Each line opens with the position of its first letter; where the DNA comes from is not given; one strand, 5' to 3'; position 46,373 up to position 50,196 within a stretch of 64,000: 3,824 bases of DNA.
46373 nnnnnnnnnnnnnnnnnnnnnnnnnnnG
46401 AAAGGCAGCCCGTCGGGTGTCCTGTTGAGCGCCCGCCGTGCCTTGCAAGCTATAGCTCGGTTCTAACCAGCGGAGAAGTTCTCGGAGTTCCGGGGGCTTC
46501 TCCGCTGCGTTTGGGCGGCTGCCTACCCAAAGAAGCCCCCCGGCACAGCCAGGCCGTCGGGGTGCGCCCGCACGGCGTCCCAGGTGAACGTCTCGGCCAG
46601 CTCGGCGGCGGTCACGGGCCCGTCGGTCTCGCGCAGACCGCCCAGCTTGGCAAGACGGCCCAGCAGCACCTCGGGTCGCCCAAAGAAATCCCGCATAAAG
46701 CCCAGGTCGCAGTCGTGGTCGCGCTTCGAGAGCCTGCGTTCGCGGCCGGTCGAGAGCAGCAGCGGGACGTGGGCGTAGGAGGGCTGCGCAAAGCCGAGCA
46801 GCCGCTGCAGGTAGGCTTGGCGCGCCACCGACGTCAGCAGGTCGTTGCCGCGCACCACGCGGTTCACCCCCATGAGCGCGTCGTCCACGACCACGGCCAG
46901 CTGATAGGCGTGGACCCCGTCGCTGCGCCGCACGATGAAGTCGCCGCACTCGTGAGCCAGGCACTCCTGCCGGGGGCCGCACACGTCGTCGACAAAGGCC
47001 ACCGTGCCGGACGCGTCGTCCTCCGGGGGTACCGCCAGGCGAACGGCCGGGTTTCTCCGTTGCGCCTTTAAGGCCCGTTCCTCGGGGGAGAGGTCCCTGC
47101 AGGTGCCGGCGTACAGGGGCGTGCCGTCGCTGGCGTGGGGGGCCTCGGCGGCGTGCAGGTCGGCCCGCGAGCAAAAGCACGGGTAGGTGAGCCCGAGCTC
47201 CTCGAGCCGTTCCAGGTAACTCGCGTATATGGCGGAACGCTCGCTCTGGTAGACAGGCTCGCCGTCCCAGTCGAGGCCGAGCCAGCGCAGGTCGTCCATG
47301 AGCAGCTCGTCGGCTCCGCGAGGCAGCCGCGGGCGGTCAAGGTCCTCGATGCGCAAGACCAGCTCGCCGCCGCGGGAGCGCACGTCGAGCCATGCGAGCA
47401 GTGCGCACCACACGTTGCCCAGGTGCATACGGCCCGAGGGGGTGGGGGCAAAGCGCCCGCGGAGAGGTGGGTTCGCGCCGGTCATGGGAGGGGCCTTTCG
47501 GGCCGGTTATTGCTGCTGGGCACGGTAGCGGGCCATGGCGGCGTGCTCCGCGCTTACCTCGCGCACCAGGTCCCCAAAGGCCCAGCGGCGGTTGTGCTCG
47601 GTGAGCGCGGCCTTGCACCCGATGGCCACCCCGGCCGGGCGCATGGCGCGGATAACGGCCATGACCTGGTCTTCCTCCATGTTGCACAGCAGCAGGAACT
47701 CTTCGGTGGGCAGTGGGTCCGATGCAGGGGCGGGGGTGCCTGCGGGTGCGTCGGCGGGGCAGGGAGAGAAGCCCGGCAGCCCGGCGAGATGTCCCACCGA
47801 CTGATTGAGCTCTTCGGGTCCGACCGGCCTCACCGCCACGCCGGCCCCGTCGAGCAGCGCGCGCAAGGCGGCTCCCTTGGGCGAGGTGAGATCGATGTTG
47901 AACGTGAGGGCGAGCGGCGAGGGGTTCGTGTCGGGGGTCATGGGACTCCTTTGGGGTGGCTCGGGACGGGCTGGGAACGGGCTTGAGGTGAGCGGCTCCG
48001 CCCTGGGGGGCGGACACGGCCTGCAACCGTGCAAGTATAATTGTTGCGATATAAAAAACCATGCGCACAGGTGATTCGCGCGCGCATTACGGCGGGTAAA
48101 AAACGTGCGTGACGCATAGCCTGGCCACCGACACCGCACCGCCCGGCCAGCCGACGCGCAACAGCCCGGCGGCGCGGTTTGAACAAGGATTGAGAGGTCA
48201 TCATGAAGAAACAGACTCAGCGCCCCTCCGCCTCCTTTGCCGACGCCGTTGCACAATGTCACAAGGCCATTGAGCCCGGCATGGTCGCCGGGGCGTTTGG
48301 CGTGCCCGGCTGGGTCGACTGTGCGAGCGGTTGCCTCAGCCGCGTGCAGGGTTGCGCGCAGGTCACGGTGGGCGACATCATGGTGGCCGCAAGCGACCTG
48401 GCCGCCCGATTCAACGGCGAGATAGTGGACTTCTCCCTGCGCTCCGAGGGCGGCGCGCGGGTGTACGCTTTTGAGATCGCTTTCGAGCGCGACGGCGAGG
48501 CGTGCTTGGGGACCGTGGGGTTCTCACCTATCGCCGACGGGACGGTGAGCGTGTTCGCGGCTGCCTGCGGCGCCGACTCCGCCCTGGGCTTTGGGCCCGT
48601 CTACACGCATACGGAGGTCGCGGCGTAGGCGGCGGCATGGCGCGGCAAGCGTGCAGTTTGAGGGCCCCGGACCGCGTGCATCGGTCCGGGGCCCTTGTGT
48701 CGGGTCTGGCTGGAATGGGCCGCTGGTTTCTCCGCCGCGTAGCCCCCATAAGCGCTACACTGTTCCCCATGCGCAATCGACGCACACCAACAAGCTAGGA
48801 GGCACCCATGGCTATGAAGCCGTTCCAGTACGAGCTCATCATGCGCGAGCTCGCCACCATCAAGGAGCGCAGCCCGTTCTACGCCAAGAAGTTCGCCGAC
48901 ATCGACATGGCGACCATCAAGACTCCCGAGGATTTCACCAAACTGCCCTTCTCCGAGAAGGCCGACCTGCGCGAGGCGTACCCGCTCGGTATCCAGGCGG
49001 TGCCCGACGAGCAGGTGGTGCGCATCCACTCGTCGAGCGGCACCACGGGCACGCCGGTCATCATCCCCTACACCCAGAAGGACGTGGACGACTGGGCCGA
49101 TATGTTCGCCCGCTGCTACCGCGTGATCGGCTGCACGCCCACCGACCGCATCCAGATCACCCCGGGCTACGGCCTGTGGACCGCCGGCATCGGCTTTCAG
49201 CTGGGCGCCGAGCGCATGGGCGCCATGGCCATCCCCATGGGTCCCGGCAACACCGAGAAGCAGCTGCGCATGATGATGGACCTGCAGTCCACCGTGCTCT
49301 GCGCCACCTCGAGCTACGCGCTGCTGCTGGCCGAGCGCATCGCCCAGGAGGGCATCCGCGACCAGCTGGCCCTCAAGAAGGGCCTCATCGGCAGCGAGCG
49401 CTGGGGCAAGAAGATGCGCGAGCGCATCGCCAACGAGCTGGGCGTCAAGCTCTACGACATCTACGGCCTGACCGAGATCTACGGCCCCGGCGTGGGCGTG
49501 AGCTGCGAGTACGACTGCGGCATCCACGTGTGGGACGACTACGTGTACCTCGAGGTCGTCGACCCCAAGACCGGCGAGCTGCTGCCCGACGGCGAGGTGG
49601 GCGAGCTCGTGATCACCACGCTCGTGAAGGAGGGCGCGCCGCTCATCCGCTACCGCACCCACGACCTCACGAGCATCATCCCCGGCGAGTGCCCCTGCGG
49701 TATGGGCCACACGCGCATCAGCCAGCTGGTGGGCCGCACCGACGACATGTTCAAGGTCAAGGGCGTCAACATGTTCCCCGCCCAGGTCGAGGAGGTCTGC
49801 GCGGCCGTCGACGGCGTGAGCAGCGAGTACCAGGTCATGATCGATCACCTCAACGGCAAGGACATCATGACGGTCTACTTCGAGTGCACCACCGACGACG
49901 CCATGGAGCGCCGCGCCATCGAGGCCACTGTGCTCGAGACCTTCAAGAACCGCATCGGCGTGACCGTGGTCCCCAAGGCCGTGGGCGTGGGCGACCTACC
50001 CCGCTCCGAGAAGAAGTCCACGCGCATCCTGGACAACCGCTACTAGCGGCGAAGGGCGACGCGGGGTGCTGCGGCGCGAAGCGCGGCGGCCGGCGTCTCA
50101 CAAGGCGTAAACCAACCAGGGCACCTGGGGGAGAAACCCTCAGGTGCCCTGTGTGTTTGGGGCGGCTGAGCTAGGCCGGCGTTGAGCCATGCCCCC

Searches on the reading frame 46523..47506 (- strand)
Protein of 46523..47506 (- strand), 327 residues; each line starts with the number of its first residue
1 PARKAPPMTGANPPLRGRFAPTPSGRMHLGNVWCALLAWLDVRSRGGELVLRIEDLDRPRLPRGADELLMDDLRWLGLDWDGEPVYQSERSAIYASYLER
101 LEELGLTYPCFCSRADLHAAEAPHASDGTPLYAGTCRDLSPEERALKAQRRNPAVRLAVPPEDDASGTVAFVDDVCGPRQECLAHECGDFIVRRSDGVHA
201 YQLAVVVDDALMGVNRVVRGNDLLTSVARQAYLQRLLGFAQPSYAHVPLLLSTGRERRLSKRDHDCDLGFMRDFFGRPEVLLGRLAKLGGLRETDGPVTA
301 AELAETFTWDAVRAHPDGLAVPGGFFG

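Call 40: search_protein_families(library=pfam, proteins=[window:46523-47506:-], max_evalue=0.001)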
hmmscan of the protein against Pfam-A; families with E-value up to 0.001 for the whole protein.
window:46523-47506:- (327 aa): 1 family
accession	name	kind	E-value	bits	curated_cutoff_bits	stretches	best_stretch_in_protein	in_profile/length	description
PF00749.27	tRNA-synt_1c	-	3.1e-46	158.2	23.4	1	15-291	2-278/314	tRNA synthetases class I (E and Q), catalytic domain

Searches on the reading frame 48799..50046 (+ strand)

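Call 40: search_protein_families(library=pfam, proteins=[window:48799-50046:+], max_evalue=0.001)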
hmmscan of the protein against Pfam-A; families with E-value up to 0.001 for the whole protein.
window:48799-50046:+ (415 aa): 2 families
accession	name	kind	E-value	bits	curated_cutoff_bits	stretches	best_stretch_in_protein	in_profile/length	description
PF14535.12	AMP-binding_C_2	-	7e-21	74.7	25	1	322-414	1-96/96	AMP-binding enzyme C-terminal domain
PF00501.34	AMP-binding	-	3.2e-16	59.6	29.9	1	63-273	154-375/384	AMP-binding enzyme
